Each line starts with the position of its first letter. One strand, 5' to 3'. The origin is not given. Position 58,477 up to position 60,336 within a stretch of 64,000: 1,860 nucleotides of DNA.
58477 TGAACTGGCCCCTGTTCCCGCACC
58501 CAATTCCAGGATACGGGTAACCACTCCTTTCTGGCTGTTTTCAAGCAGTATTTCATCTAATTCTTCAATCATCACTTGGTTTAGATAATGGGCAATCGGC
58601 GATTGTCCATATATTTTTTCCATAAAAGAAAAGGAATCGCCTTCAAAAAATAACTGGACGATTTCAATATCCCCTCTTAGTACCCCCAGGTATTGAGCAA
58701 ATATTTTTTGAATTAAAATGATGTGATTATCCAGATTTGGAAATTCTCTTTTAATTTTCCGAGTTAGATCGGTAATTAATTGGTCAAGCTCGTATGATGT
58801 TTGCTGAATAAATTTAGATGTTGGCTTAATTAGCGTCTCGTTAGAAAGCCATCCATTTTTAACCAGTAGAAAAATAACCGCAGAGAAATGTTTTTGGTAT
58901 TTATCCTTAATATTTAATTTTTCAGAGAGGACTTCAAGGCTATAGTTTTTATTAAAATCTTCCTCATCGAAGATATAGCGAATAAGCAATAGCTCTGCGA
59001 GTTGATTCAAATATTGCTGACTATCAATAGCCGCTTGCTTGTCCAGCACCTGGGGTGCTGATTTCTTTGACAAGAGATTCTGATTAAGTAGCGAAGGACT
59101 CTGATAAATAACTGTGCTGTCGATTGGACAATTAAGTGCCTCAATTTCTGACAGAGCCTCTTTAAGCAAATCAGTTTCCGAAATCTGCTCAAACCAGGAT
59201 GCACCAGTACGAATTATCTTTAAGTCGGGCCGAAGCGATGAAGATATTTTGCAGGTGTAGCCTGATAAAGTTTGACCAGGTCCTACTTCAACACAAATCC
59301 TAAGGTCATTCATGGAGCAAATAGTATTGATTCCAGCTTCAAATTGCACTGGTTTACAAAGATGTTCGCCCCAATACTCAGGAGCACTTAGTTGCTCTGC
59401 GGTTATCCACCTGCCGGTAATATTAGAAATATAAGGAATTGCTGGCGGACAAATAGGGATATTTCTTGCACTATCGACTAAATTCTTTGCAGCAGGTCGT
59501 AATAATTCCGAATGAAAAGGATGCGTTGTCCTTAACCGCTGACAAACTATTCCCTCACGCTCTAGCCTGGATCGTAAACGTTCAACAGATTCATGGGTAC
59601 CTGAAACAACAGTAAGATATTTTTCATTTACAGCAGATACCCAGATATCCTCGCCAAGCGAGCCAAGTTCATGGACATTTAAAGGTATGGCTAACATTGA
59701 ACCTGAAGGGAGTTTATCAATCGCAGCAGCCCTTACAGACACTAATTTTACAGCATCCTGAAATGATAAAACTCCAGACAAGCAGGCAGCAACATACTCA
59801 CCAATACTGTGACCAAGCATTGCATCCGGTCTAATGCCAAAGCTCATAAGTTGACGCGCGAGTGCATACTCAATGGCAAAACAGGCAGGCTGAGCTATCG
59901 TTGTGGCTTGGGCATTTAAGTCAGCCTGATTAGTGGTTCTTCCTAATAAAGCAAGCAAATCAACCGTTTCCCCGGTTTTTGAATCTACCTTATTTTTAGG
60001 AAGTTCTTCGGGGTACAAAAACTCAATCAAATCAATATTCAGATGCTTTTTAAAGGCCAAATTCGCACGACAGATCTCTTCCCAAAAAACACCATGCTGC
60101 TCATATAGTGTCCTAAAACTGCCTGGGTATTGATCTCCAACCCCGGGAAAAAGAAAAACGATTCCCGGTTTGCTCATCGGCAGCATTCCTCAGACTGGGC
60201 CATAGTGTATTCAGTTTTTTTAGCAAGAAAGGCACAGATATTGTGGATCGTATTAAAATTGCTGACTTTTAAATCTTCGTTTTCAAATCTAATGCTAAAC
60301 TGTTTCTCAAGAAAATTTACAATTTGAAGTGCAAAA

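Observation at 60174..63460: FkbH/FkbI/FkbJ/FkbK-type four-gene cassette at the head of the PKS genes, with no FkbG-type O-methyltransferase in view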

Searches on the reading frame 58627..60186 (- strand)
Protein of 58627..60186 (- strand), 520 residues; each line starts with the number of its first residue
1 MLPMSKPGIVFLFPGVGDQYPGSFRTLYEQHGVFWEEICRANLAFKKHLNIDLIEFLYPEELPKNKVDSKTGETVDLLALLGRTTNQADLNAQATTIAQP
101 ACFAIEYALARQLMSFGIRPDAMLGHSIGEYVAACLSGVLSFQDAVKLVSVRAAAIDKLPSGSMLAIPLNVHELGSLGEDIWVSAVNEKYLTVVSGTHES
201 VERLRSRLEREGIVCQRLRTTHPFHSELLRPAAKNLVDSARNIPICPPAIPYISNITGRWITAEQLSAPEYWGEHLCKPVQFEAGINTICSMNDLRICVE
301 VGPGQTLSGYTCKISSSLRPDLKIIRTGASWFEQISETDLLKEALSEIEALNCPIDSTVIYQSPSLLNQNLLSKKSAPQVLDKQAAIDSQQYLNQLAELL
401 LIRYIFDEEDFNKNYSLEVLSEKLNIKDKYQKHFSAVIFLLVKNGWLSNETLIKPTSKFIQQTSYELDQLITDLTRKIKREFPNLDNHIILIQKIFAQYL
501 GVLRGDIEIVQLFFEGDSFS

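Call 11: search_protein_families(library=pfam, proteins=[window:58627-60186:-], max_evalue=0.0001)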
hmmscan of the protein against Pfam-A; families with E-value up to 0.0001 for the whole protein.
window:58627-60186:- (520 aa): 1 family
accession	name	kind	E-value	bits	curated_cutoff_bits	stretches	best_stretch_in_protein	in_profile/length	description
PF00698.26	Acyl_transf_1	-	9.5e-36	124.3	32.7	1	10-303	1-267/319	Acyl transferase domain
